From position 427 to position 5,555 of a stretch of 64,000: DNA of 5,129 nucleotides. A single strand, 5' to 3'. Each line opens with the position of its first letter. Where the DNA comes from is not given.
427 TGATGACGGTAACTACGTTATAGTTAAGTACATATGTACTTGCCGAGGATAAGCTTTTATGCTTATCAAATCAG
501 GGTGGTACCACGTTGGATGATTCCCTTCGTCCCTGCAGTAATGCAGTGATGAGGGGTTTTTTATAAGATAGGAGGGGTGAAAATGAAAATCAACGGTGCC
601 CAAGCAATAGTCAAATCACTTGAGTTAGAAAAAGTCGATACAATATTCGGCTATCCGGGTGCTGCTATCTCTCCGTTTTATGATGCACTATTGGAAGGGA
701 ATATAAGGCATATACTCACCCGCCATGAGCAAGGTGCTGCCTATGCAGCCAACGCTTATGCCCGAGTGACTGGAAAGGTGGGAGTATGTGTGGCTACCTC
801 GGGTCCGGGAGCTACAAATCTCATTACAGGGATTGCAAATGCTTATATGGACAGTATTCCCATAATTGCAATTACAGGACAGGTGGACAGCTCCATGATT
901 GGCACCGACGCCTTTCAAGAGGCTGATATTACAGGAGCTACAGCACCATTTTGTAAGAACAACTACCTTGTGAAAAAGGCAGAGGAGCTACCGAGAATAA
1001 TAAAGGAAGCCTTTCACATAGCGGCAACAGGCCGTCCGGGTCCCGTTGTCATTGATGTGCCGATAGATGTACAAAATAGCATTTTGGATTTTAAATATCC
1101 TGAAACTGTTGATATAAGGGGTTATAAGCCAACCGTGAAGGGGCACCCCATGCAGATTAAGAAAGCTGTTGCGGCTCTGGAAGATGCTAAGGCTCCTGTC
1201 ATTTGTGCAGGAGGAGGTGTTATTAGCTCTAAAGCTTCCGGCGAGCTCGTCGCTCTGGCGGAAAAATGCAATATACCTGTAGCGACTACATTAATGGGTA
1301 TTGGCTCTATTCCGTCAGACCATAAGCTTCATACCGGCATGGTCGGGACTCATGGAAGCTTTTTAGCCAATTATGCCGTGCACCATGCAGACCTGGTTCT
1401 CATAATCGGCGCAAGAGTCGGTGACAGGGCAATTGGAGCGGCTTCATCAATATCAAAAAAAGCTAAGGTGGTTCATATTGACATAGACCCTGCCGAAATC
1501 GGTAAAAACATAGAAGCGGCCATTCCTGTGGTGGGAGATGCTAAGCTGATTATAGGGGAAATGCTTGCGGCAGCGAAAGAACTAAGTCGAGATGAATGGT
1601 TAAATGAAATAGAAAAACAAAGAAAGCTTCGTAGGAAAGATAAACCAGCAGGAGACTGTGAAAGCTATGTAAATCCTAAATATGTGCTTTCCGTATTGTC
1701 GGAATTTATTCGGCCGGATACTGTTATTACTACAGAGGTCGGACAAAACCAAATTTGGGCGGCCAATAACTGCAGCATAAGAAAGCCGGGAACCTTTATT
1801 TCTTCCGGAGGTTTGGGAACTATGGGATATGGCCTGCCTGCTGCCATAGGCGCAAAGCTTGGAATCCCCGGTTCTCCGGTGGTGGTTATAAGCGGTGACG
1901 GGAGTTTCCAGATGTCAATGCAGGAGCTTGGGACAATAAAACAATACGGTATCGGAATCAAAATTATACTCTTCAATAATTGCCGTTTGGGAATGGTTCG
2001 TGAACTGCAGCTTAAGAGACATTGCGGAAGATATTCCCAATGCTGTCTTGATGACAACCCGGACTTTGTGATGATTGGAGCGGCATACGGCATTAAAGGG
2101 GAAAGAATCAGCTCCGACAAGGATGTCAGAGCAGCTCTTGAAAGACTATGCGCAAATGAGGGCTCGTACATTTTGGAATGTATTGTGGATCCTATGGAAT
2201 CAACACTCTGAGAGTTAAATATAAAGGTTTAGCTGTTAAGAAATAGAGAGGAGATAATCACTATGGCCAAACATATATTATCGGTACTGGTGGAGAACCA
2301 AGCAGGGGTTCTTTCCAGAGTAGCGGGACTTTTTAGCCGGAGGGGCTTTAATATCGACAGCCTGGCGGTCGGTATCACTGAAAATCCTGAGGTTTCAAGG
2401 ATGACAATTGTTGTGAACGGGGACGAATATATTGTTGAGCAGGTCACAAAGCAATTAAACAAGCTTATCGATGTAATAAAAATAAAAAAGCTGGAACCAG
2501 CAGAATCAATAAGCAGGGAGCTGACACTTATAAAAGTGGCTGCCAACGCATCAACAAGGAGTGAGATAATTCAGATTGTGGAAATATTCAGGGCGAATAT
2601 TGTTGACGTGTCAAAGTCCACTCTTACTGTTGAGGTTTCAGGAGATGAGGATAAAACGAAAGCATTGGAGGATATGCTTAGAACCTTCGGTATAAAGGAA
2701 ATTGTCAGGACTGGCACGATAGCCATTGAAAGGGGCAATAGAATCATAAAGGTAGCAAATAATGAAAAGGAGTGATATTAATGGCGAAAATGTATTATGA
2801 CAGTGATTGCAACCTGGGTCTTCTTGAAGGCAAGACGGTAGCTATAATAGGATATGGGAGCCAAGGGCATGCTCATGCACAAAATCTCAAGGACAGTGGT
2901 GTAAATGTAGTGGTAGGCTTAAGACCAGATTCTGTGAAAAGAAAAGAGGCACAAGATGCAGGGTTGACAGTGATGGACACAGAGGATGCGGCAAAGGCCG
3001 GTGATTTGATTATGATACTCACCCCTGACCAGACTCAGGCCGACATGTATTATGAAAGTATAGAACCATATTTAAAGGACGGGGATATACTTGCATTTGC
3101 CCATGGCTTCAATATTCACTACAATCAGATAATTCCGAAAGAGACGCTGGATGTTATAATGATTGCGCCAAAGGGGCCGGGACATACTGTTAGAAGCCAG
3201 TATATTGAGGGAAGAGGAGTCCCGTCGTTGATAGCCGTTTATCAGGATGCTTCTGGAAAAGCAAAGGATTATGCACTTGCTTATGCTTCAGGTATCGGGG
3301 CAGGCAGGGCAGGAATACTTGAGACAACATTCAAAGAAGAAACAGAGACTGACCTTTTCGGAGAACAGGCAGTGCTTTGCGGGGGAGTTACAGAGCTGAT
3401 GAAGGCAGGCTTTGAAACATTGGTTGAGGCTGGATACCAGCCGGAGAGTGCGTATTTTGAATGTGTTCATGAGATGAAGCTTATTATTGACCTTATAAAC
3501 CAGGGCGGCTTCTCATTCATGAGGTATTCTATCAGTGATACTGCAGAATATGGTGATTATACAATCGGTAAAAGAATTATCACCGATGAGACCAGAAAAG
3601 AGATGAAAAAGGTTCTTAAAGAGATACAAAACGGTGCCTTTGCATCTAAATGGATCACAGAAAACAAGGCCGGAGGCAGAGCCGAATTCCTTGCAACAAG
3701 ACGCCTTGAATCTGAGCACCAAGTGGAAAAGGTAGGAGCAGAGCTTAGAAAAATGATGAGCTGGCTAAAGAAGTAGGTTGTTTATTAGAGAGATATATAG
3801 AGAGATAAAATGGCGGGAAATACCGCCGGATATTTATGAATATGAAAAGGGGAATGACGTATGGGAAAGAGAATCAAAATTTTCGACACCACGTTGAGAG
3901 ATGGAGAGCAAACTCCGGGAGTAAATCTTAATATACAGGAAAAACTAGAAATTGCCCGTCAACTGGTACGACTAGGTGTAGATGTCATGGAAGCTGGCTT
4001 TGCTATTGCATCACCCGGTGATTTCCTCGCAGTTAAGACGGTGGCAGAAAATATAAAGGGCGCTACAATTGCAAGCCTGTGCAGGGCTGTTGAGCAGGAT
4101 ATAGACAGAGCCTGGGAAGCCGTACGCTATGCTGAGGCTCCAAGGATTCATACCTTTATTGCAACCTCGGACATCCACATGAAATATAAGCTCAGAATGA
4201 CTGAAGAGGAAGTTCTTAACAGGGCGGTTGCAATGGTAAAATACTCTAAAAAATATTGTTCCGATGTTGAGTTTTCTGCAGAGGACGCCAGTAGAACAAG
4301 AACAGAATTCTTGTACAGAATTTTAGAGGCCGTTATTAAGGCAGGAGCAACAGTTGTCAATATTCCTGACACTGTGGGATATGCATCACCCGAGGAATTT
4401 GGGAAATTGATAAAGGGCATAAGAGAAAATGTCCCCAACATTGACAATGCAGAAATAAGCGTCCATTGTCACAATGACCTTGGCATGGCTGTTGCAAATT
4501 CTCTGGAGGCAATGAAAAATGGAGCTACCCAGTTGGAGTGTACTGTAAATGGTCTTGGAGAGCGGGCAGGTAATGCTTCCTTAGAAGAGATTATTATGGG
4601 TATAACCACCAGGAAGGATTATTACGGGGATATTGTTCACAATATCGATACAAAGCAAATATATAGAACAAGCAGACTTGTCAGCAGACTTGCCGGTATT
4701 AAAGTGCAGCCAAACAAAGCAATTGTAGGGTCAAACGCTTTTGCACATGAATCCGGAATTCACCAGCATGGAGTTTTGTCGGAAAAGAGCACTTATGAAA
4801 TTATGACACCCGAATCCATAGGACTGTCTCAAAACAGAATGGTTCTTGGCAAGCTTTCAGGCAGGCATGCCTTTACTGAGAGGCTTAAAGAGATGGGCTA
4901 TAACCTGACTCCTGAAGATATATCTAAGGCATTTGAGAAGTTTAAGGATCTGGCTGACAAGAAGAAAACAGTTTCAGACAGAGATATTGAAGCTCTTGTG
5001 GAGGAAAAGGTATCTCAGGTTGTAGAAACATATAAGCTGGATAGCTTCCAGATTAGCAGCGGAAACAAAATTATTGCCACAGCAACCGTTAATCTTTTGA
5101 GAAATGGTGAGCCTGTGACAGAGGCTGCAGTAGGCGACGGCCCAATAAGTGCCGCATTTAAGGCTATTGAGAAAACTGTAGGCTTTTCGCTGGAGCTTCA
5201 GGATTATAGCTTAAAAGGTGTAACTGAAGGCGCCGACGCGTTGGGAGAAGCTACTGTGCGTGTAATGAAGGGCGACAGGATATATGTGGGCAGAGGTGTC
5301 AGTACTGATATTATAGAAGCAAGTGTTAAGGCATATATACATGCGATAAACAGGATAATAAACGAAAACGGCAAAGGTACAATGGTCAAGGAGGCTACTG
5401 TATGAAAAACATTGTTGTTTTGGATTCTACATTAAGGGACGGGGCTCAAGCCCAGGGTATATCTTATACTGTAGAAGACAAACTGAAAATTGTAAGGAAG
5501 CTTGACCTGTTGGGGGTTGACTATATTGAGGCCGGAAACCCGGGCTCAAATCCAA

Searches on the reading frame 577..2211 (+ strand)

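Call 65: search_protein_families(library=pfam, proteins=[window:577-2211:+], max_evalue=0.00001)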
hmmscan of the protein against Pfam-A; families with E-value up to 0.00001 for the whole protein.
window:577-2211:+ (544 aa): 3 families
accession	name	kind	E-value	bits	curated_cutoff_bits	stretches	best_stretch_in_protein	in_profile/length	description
PF02775.26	TPP_enzyme_C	-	2.6e-48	164.1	21.9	1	388-535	2-151/151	Thiamine pyrophosphate enzyme, C-terminal TPP binding domain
PF00205.28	TPP_enzyme_M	-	4.5e-46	156.4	30.4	1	194-326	1-134/137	Thiamine pyrophosphate enzyme, central domain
PF02776.23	TPP_enzyme_N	-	5.1e-43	146.1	26.8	1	6-119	2-117/119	Thiamine pyrophosphate enzyme, N-terminal TPP binding domain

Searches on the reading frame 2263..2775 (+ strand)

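Call 65: search_protein_families(library=pfam, proteins=[window:2263-2775:+], max_evalue=0.00001)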
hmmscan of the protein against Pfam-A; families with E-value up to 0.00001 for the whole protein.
window:2263-2775:+ (170 aa): 4 families
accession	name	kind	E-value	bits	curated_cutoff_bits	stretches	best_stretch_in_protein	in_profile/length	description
PF10369.15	ALS_ss_C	-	5.5e-31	106.9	23.2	1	85-158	1-74/74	Small subunit of acetolactate synthase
PF22629.2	ACT_AHAS_ss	-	7.9e-31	106.5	27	1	6-73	1-67/67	AHAS small subunit-like ACT domain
PF13710.12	ACT_5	-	8.6e-19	67.5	27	1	13-74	2-62/62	ACT domain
PF01842.31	ACT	-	1.1e-15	57.5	27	1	4-69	1-65/66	ACT domain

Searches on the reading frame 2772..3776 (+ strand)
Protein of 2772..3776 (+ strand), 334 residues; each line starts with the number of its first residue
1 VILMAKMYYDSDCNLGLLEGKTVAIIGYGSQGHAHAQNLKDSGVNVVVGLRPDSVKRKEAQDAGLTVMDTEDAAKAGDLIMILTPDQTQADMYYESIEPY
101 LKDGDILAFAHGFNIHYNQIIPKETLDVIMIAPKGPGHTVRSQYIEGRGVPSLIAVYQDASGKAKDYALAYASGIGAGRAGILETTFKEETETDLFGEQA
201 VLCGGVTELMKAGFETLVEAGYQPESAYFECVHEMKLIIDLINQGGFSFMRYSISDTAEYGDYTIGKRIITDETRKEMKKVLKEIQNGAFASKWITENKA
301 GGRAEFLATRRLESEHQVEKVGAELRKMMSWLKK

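Call 65: search_protein_families(library=pfam, proteins=[window:2772-3776:+], max_evalue=0.00001)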
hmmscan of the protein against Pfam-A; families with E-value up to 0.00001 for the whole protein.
window:2772-3776:+ (334 aa): 5 families
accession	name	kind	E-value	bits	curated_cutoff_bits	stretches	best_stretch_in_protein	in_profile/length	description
PF07991.19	KARI_N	-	3.4e-76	254.8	20.6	1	18-181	2-165/165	Acetohydroxy acid isomeroreductase, NADPH-binding domain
PF01450.25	KARI_C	-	3.8e-66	222.3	29.1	1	187-331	1-144/144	Ketol-acid reductoisomerase, C-terminal domain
PF02826.25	2-Hacid_dh_C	-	1.6e-07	31.3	25.1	1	17-89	33-104/178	D-isomer specific 2-hydroxyacid dehydrogenase, NAD binding domain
PF03807.23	F420_oxidored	-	1.9e-07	32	21.6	1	22-95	1-78/94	NADP oxidoreductase coenzyme F420-dependent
PF03446.21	NAD_binding_2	-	3.3e-07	30.9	21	1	22-108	1-90/161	NAD binding domain of 6-phosphogluconate dehydrogenase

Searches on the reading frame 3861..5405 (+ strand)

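Call 65: search_protein_families(library=pfam, proteins=[window:3861-5405:+], max_evalue=0.00001)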
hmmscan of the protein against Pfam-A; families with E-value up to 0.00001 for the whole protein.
window:3861-5405:+ (514 aa): 3 families
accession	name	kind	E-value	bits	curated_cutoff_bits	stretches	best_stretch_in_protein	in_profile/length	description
PF00682.25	HMGL-like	-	7.8e-101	337.3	29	1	4-274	1-260/260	HMGL-like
PF08502.15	LeuA_dimer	-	9.2e-39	132.8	24.9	1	371-499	2-130/131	LeuA allosteric (dimerisation) domain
PF22617.1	HCS_D2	-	3.8e-32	110.9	27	1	288-369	1-82/82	Homocitrate synthase post-HMGL domain-like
